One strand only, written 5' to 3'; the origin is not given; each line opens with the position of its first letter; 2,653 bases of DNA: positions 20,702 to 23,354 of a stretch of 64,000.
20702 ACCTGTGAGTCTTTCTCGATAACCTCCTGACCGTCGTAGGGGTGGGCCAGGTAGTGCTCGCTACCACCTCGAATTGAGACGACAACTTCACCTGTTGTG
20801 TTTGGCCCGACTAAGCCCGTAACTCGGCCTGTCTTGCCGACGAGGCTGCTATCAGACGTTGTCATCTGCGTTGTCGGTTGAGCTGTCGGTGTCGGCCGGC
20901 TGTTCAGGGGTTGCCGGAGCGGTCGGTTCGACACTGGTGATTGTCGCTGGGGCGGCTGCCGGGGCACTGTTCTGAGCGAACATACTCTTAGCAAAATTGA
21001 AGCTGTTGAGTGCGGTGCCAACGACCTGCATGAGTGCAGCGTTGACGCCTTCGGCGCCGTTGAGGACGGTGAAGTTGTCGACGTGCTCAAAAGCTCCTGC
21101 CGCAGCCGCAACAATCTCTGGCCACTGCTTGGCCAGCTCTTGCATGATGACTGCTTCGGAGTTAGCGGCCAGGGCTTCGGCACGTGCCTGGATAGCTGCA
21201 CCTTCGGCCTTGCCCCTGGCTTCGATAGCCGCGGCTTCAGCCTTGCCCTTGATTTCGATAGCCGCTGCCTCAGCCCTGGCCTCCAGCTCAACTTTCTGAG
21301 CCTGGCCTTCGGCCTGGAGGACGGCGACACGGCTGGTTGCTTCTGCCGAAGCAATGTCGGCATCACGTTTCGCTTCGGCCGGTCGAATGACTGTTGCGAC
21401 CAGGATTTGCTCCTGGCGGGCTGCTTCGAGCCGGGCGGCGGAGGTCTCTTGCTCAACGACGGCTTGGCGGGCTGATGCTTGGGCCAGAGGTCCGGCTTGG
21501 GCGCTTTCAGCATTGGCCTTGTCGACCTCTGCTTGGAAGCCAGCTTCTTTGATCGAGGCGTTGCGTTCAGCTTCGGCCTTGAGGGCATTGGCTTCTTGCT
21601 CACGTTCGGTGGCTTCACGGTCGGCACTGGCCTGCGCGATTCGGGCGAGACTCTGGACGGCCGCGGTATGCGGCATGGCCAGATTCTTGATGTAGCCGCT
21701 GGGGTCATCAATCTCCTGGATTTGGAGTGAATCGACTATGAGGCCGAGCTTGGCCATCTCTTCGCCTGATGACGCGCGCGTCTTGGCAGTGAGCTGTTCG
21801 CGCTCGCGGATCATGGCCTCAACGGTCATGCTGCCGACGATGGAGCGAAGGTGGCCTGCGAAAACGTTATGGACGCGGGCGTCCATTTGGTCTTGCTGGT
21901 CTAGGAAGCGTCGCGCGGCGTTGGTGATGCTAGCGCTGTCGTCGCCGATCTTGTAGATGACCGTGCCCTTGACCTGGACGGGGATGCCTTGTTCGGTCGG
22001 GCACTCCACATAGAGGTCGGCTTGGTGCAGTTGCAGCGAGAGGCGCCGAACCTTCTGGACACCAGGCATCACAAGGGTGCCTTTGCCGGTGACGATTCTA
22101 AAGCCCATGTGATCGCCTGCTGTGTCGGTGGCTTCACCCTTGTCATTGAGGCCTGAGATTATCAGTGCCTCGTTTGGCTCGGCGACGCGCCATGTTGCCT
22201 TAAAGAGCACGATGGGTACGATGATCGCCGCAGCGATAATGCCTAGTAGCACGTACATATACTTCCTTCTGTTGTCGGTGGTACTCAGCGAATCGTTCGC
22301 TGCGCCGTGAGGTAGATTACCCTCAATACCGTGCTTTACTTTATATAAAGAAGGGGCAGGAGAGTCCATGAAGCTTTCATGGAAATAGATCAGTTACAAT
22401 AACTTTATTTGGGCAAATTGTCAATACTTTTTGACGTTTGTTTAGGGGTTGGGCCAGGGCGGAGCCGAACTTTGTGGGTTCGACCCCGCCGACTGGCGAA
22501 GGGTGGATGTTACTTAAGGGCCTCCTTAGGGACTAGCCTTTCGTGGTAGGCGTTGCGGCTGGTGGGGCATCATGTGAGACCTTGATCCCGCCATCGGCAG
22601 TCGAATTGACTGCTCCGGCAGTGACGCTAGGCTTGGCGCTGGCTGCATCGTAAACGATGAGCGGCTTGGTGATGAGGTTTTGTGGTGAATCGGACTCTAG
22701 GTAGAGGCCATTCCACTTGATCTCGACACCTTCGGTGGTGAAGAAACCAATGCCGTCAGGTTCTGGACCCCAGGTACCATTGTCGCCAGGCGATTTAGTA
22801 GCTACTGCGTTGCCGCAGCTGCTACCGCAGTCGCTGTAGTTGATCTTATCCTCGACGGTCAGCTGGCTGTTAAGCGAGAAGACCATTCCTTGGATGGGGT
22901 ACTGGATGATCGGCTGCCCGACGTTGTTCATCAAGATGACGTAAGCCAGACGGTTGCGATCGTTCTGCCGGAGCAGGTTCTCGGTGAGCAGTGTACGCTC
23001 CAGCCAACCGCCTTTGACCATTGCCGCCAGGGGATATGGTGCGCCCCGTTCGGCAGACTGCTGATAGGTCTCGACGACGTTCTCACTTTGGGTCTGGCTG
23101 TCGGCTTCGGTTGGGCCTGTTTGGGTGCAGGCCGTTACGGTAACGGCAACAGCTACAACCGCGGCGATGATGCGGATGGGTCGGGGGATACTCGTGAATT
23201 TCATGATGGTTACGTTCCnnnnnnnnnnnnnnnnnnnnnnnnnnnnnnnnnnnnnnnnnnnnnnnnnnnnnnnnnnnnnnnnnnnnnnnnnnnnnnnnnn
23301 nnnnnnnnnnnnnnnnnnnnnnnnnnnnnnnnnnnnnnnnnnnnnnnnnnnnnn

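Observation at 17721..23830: Co-regulated membrane module: LemA-like/lipoprotein, flotillin/NfeD and MoxR-AAA+/VWA operons sharing leader motifs and 3' hairpin repeats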

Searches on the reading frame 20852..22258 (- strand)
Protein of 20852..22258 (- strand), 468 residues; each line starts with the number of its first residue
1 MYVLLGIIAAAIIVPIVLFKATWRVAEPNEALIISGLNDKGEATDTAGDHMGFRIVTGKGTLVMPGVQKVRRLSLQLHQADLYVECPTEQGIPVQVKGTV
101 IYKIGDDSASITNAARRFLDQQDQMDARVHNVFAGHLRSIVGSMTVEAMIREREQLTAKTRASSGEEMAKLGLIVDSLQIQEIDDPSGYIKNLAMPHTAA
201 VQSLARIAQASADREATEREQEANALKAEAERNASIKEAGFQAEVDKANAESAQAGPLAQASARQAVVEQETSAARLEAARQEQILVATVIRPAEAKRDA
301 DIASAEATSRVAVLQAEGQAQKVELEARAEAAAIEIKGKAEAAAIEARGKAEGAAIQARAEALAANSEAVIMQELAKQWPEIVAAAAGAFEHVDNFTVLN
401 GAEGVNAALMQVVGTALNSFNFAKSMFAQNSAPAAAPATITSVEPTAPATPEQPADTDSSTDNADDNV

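Call 6: search_protein_families(library=pfam, proteins=[window:20852-22258:-], max_evalue=0.01)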
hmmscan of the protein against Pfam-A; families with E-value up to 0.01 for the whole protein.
window:20852-22258:- (468 aa): 2 families
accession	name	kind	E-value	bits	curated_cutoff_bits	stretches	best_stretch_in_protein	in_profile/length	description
PF01145.31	Band_7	-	2e-25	90.3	23.6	1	25-213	2-175/176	SPFH domain / Band 7 family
PF15975.10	Flot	-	6.6e-07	29.9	27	1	329-429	2-104/124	Flotillin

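Call 27: find_homologous_proteins(query=window:20852-22258:-)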
Query window:20852-22258:- (468 aa): 5702 proteins with E <= 0.001 among 8000 candidates; the best 120 are listed.
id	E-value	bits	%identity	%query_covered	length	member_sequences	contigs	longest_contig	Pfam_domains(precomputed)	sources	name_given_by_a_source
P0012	2.5e-283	957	100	100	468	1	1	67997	PF01145.32,PF15975.11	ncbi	-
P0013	2.9e-190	651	74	87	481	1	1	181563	PF01145.32,PF15975.11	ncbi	-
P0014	1.3e-189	648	68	90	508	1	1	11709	PF01145.32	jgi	jgi:flotillin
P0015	1.5e-189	648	71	87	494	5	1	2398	PF01145.32,PF15975.11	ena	-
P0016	1.0e-188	646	75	88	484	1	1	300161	PF01145.32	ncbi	-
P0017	2.3e-187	641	64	94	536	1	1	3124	PF01145.32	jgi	-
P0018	3.7e-187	640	71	94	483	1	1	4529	PF01145.32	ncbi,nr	ncbi:MAG: flotillin family protein [Ilumatobacteraceae bacterium]|nr:flotillin family protein [Iluma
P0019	2.9e-186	637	70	97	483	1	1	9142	PF01145.32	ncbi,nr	ncbi:MAG: flotillin family protein [Acidimicrobiales bacterium]|nr:flotillin family protein [Acidimi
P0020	4.6e-186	637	74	90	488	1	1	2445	PF01145.32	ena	-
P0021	5.8e-186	636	66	93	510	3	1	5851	PF01145.32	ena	-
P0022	8.0e-186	636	66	92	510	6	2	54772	PF01145.32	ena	-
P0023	1.3e-185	635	73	91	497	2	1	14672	PF01145.32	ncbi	-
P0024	1.8e-185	635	70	96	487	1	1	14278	PF01145.32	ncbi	-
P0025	2.4e-185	634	71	94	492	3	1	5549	PF01145.32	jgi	-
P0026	6.4e-185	633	65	93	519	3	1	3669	PF01145.32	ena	-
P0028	1.5e-184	632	73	90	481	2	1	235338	PF01145.32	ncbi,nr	ncbi:MAG: band 7 protein [Ilumatobacteraceae bacterium]|nr:band 7 protein [Ilumatobacteraceae bacter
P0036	4.9e-165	568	62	89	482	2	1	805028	PF01145.32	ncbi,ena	-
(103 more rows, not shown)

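Call 28: find_encoding_contigs(protein=P0016, flank=10000, max_places=2)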
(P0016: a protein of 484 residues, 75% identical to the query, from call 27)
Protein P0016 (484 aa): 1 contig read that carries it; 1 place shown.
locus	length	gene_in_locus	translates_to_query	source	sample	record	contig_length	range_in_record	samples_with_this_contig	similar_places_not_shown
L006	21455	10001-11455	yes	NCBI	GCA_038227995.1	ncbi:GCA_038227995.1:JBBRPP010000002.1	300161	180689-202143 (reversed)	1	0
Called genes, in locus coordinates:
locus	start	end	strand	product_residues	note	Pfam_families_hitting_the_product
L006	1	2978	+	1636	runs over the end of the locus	PF00211:Guanylate_cyc, PF13191:AAA_16, PF13401:AAA_22 (faint), PF20703:nSTAND1, PF23414:Beta-prop_EML_2 (faint), PF23381:Beta-prop_IFT122_1st (faint), PF24814:WD40_Prp19 (faint), PF24817:WD40_WDHD1_1st (faint), +3 more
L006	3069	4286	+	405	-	PF00890:FAD_binding_2 (weak), PF01134:GIDA (weak), PF01266:DAO (weak), PF01494:FAD_binding_3, PF03486:HI0933_like (weak), PF07992:Pyr_redox_2, PF12831:FAD_oxidored, PF13450:NAD_binding_8 (weak), +1 more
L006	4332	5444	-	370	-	PF00355:Rieske, PF00848:Ring_hydroxyl_A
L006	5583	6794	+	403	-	PF01547:SBP_bac_1, PF13531:SBP_bac_11, PF13343:SBP_bac_6 (faint)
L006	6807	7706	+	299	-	PF00528:BPD_transp_1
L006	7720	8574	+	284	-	PF00528:BPD_transp_1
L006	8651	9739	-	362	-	PF00005:ABC_tran, PF13304:AAA_21 (faint), PF08402:TOBE_2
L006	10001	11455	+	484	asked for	PF01145:Band_7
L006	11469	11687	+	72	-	-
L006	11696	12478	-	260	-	PF13560:HTH_31, PF01381:HTH_3 (weak), PF17765:MLTR_LBD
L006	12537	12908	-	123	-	-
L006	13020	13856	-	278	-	PF12146:Hydrolase_4, PF00561:Abhydrolase_1, PF12697:Abhydrolase_6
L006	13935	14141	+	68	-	-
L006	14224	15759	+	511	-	PF01555:N6_N4_Mtase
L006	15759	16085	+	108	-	-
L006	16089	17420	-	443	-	PF00464:SHMT, PF01212:Beta_elim_lyase, PF00155:Aminotran_1_2 (weak), PF01041:DegT_DnrJ_EryC1 (weak)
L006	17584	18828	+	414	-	PF05977:MFS_3, PF07690:MFS_1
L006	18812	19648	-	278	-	PF05721:PhyH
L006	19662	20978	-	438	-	PF00296:Bac_luciferase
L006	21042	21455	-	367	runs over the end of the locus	PF11999:Ice_binding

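Call 29: find_encoding_contigs(protein=P0036, flank=10000, max_places=2)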
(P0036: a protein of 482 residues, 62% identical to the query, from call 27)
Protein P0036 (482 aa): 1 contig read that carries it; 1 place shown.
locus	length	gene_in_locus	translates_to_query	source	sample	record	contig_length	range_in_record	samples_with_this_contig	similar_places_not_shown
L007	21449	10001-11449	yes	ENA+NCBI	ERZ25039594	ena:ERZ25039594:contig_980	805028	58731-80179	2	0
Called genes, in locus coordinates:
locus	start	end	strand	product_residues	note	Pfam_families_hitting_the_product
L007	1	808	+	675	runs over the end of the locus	PF00330:Aconitase, PF00694:Aconitase_C, PF27434:LeuD_C (weak)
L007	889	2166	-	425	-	PF00270:DEAD, PF00271:Helicase_C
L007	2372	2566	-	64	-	-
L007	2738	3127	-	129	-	-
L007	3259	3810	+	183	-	PF13193:AMP-binding_C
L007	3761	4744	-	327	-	-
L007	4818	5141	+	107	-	-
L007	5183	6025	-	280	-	PF02668:TauD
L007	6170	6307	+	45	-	-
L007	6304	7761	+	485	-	PF03435:Sacchrp_dh_NADP, PF16653:Sacchrp_dh_C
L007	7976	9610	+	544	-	PF00682:HMGL-like, PF22615:IPMS_D2, PF08502:LeuA_dimer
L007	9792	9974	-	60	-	-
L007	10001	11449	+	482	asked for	PF01145:Band_7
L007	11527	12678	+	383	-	-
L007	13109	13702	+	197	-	-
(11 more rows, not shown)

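Call 30: find_encoding_contigs(protein=P0028, flank=10000, max_places=2)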
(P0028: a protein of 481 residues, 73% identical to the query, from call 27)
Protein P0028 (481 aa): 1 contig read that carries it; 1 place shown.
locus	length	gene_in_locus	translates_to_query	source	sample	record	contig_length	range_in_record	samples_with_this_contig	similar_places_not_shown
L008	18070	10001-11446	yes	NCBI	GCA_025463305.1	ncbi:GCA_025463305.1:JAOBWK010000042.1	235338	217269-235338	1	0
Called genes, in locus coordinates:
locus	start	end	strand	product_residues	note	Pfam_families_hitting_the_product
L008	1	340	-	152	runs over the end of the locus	PF13673:Acetyltransf_10, PF00583:Acetyltransf_1, PF13508:Acetyltransf_7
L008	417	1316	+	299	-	PF21863:HTH_67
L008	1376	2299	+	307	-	PF09754:PAC2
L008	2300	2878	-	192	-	PF00440:TetR_N (weak)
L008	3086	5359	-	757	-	PF00884:Sulfatase, PF16347:SGSH_C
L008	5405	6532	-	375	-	PF13378:MR_MLE_C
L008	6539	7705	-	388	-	PF00465:Fe-ADH, PF13685:Fe-ADH_2 (weak), PF25137:ADH_Fe_C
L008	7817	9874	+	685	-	PF00724:Oxidored_FMN, PF00070:Pyr_redox (faint), PF00890:FAD_binding_2 (weak), PF03486:HI0933_like (weak), PF07992:Pyr_redox_2, PF12831:FAD_oxidored (weak), PF13450:NAD_binding_8 (weak)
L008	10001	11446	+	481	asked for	PF01145:Band_7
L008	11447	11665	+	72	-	-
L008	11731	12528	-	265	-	PF12974:Phosphonate-bd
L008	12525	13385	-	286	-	PF00487:FA_desaturase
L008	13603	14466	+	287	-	PF01381:HTH_3 (weak)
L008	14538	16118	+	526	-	PF06253:MTTB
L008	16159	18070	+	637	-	PF01266:DAO, PF16350:FAO_M, PF01571:GCV_T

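Call 54: search_protein_families(library=padloc, proteins=[window:20852-22258:-], max_evalue=0.01)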
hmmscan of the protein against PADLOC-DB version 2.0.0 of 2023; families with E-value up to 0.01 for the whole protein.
window:20852-22258:- (468 aa): 0 families

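Call 55: search_protein_families(library=phrogs, proteins=[window:20852-22258:-], max_evalue=0.01)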
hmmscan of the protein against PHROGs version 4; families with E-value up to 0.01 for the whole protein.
window:20852-22258:- (468 aa): 1 family
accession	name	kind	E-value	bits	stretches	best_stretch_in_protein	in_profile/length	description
phrog_200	-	other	2e-09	38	1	4-262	83-319/379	lipoprotein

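Call 56: search_protein_families(library=ncbifam, proteins=[window:20852-22258:-], max_evalue=0.01)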
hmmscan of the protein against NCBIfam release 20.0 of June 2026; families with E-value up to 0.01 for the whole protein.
window:20852-22258:- (468 aa): 1 family
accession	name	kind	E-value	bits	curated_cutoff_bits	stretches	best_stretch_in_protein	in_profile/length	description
NF058507.1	FlotScfldFlot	equivalog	1.1e-58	199.5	700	1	6-424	4-457/477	flotillin lipid rafts scaffold protein FloT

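Call 104: search_protein_families(library=pfam, proteins=[L006:11469-11687:+, L008:11447-11665:+], max_evalue=0.1)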
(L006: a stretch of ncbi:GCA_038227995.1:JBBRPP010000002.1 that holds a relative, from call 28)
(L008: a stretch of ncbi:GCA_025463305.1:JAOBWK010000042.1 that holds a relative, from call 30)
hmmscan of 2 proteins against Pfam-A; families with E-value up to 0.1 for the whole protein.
L006:11469-11687:+ (72 aa): 2 families
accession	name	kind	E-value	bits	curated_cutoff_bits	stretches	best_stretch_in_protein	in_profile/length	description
PF01957.25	NfeD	-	0.00017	22.2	29.1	1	4-57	2-47/57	NfeD-like C-terminal, partner-binding domain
PF07290.17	YqiJ_OB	-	0.0021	18.5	25.4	1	6-59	2-57/64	Inner membrane protein YqiJ, OB-fold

L008:11447-11665:+ (72 aa): 3 families
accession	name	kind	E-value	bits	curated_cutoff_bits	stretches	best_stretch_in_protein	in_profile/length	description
PF01957.25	NfeD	-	0.00018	22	29.1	1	4-57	2-47/57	NfeD-like C-terminal, partner-binding domain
PF07290.17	YqiJ_OB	-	0.00035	21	25.4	1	6-59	2-57/64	Inner membrane protein YqiJ, OB-fold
PF08402.16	TOBE_2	-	0.092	13.3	21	0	10-55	19-66/76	TOBE domain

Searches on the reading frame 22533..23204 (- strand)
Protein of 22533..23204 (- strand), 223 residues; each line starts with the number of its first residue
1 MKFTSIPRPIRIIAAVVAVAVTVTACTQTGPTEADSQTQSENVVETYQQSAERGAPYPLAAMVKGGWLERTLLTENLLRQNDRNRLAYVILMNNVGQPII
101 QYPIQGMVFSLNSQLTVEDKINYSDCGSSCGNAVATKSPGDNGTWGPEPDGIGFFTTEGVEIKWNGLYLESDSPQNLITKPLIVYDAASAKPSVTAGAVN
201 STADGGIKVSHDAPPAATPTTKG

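Call 6: search_protein_families(library=pfam, proteins=[window:22533-23204:-], max_evalue=0.01)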
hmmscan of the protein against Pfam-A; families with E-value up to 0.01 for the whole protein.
window:22533-23204:- (223 aa): 0 families

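Call 54: search_protein_families(library=padloc, proteins=[window:22533-23204:-], max_evalue=0.01)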
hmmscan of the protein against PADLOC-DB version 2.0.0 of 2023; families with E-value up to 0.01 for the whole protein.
window:22533-23204:- (223 aa): 0 families

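Call 55: search_protein_families(library=phrogs, proteins=[window:22533-23204:-], max_evalue=0.01)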
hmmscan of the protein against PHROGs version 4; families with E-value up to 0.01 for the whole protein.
window:22533-23204:- (223 aa): 1 family
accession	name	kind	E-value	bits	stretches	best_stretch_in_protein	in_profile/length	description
phrog_8241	-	unknown function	0.0014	20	1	11-56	3-48/143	-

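Call 56: search_protein_families(library=ncbifam, proteins=[window:22533-23204:-], max_evalue=0.01)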
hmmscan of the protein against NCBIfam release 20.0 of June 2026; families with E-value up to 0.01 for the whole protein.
window:22533-23204:- (223 aa): 1 family
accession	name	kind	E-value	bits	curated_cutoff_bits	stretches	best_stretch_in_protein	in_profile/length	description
NF050142.1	PG1828_fam_lipo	equivalog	0.001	19.8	50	1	14-50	7-47/59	PG1828 family lipoprotein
